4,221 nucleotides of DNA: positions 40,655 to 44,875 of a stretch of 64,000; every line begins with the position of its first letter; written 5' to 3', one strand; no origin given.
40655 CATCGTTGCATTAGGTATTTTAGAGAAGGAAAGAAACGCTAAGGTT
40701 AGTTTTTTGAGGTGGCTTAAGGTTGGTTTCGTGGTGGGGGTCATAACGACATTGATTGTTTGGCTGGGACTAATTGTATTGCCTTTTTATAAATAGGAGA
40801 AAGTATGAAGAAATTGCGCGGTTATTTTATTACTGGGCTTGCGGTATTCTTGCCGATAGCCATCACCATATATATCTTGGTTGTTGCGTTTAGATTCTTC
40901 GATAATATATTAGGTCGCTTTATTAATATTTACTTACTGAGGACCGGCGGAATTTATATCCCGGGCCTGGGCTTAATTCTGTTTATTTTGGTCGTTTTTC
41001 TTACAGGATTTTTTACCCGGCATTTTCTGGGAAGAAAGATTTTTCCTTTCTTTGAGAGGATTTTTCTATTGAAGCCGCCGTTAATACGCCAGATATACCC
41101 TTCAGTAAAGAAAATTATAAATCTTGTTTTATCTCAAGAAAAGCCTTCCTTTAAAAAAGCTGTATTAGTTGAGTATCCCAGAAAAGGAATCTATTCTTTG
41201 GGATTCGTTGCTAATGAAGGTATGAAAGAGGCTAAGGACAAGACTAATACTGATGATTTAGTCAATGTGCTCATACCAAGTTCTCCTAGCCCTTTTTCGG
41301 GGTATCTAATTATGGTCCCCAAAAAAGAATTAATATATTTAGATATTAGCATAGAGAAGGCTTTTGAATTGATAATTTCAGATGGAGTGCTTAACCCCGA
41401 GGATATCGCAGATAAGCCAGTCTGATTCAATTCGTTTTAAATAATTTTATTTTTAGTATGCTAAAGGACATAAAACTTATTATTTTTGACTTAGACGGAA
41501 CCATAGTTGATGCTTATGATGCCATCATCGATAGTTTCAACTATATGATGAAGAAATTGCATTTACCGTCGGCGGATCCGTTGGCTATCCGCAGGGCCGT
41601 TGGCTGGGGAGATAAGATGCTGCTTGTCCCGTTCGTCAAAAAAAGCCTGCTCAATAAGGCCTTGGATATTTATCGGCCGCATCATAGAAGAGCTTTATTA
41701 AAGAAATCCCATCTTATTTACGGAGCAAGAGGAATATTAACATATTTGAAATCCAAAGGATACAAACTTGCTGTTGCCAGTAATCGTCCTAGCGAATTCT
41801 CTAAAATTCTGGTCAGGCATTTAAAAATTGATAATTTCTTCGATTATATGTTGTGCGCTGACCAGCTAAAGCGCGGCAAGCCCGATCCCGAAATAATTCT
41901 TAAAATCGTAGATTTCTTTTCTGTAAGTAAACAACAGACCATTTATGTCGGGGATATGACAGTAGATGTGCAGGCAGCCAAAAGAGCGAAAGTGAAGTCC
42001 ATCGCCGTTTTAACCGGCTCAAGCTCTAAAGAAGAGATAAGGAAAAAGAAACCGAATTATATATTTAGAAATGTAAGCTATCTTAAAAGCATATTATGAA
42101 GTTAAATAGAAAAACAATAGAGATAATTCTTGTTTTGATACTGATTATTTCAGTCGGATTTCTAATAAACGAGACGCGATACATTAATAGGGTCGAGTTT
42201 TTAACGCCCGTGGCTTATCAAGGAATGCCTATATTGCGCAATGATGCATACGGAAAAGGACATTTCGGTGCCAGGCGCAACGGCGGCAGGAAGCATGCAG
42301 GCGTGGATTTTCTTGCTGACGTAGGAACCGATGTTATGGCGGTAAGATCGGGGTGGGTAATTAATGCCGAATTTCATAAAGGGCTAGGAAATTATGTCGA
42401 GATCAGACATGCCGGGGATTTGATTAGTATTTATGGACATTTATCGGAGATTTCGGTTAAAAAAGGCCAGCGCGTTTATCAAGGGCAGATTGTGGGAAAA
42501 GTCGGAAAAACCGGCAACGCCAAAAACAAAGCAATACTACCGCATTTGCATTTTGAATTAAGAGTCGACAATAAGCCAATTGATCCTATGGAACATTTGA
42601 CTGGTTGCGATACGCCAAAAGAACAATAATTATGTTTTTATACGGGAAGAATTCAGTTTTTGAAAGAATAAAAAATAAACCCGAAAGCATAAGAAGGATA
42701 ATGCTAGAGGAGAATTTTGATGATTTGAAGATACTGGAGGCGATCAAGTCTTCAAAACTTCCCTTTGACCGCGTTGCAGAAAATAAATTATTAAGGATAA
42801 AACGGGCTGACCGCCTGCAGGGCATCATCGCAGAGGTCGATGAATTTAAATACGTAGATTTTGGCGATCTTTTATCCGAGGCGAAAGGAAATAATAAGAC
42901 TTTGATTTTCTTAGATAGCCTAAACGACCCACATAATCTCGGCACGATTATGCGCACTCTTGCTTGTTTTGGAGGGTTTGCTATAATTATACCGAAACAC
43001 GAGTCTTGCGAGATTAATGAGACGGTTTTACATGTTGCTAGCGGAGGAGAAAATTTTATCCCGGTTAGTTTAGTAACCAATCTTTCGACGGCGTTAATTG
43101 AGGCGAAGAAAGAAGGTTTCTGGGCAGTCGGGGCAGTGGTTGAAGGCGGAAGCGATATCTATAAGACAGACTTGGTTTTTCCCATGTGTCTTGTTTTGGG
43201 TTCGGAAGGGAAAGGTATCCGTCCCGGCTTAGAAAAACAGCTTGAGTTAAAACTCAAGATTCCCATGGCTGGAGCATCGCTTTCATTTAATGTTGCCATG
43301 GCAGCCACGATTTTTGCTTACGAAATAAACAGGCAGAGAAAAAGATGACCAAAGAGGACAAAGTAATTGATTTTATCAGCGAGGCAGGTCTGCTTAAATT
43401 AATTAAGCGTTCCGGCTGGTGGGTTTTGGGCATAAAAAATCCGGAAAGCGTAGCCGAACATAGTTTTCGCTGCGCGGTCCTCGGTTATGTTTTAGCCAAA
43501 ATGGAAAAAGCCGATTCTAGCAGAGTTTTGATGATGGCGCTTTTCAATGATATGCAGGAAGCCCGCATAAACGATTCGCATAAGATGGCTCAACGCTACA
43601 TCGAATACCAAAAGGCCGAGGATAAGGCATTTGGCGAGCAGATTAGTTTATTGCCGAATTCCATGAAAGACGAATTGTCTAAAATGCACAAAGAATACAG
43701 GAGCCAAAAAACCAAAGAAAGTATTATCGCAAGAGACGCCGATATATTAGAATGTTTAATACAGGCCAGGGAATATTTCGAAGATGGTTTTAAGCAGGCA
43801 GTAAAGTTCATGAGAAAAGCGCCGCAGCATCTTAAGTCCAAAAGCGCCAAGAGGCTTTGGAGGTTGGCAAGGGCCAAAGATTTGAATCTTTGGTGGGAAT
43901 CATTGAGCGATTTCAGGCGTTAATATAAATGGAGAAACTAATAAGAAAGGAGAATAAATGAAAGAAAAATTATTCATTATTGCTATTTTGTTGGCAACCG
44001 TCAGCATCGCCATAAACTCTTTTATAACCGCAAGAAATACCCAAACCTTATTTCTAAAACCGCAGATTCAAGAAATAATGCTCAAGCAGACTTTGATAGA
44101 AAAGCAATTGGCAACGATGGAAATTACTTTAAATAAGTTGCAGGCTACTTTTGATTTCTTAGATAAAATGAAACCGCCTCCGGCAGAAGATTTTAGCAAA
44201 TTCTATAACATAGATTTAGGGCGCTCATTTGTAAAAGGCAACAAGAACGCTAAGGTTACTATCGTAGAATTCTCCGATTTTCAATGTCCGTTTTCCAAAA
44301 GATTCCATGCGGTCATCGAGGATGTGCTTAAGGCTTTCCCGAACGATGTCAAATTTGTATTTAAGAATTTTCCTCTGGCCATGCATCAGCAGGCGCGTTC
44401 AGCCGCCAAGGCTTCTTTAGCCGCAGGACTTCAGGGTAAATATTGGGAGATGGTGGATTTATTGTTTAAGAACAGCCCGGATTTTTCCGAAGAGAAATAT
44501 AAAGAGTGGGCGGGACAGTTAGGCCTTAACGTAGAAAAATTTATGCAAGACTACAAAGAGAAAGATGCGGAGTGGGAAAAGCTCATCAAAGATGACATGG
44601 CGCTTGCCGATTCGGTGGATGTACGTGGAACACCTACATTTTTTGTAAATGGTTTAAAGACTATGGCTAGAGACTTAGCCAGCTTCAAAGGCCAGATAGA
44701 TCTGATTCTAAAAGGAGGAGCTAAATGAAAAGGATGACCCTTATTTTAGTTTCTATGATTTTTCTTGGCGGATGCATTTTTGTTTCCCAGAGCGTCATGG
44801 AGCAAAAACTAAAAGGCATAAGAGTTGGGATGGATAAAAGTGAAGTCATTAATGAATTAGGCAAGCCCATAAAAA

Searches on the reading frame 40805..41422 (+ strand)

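Call 45: search_protein_families(library=pfam, proteins=[window:40805-41422:+], max_evalue=0.00001)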
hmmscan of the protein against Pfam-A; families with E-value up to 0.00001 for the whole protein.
window:40805-41422:+ (206 aa): 1 family
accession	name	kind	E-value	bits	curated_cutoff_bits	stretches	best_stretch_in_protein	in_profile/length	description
PF04367.18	DUF502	-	3.9e-29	101.1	23.8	1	58-165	1-107/107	Protein of unknown function (DUF502)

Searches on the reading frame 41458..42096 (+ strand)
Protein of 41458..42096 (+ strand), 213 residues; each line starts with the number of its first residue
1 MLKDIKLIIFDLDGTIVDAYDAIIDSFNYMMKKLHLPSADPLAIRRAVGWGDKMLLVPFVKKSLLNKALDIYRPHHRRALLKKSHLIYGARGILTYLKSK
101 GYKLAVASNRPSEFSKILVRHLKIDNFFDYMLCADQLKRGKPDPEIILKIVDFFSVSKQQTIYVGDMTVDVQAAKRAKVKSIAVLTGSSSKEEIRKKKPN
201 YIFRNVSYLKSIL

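Call 45: search_protein_families(library=pfam, proteins=[window:41458-42096:+], max_evalue=0.00001)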
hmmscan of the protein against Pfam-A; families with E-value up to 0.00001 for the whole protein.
window:41458-42096:+ (213 aa): 5 families
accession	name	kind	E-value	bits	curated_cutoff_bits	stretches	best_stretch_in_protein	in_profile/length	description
PF13419.12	HAD_2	-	4.7e-42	144.5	23.8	1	8-184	1-178/178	Haloacid dehalogenase-like hydrolase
PF00702.32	Hydrolase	-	4.7e-25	89.5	26.4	1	5-177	1-190/191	haloacid dehalogenase-like hydrolase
PF13242.12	Hydrolase_like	-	5.6e-12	45.9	22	1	139-207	2-73/75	HAD-hyrolase-like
PF12710.13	HAD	-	7e-07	30.3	27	1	8-174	1-188/189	haloacid dehalogenase-like hydrolase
PF08282.18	Hydrolase_3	-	8.4e-07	29.4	20.9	0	90-131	20-58/255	haloacid dehalogenase-like hydrolase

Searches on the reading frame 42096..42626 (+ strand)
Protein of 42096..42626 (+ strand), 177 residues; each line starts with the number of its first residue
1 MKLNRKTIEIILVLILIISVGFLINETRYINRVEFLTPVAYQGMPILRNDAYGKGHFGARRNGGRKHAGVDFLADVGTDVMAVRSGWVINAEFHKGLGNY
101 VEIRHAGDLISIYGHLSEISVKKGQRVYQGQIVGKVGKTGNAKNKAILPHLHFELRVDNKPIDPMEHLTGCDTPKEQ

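Call 45: search_protein_families(library=pfam, proteins=[window:42096-42626:+], max_evalue=0.00001)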
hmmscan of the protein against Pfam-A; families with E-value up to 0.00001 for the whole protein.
window:42096-42626:+ (177 aa): 1 family
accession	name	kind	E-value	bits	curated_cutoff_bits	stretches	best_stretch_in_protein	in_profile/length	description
PF01551.29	Peptidase_M23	-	4.5e-32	110.5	28.7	1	66-164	2-96/96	Peptidase family M23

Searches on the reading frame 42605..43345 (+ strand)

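Call 45: search_protein_families(library=pfam, proteins=[window:42605-43345:+], max_evalue=0.00001)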
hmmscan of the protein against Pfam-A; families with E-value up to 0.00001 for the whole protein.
window:42605-43345:+ (247 aa): 2 families
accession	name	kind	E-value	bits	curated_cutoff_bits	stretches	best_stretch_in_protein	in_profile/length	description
PF00588.24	SpoU_methylase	-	1.9e-32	112.8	29.7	1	100-239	3-142/142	SpoU rRNA Methylase family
PF08032.17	SpoU_sub_bind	-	3.6e-11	43.6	22.8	1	11-83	1-75/76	RNA 2'-O ribose methyltransferase substrate binding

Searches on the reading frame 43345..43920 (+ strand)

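Call 45: search_protein_families(library=pfam, proteins=[window:43345-43920:+], max_evalue=0.00001)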
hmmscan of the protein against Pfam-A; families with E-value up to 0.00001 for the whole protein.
window:43345-43920:+ (192 aa): 3 families
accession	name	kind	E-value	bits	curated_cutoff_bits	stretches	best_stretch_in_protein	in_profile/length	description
PF13023.12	HD_3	-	4.8e-28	98.6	22.5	1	15-152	2-142/165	HD domain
PF12917.13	YfbR-like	-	1.8e-12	47.8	25.9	1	16-163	8-166/182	5'-deoxynucleotidase YfbR-like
PF01966.28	HD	-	7.9e-06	26.6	22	0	36-136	1-114/116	HD domain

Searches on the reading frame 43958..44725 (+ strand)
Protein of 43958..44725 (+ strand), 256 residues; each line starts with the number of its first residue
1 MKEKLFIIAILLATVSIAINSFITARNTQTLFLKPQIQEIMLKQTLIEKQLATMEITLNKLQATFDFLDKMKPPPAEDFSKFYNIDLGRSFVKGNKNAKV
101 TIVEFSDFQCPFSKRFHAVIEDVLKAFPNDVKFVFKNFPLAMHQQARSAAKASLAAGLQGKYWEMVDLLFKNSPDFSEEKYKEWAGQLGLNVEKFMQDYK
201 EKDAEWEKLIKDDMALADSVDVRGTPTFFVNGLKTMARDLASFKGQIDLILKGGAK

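Call 45: search_protein_families(library=pfam, proteins=[window:43958-44725:+], max_evalue=0.00001)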
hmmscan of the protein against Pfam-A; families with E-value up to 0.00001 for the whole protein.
window:43958-44725:+ (256 aa): 4 families
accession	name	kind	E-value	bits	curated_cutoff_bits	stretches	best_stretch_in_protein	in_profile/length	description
PF13462.12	Thioredoxin_4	-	1.3e-20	74.7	23.2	1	90-248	5-164/165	Thioredoxin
PF01323.26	DSBA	-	2.8e-19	70.1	25.6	1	101-239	1-182/191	DSBA-like thioredoxin domain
PF13098.12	Thioredoxin_2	-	9.4e-07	29.6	27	0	96-232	3-83/104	Thioredoxin-like domain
PF13743.12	Thioredoxin_5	-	6.2e-06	26.5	27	0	164-230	98-163/186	Thioredoxin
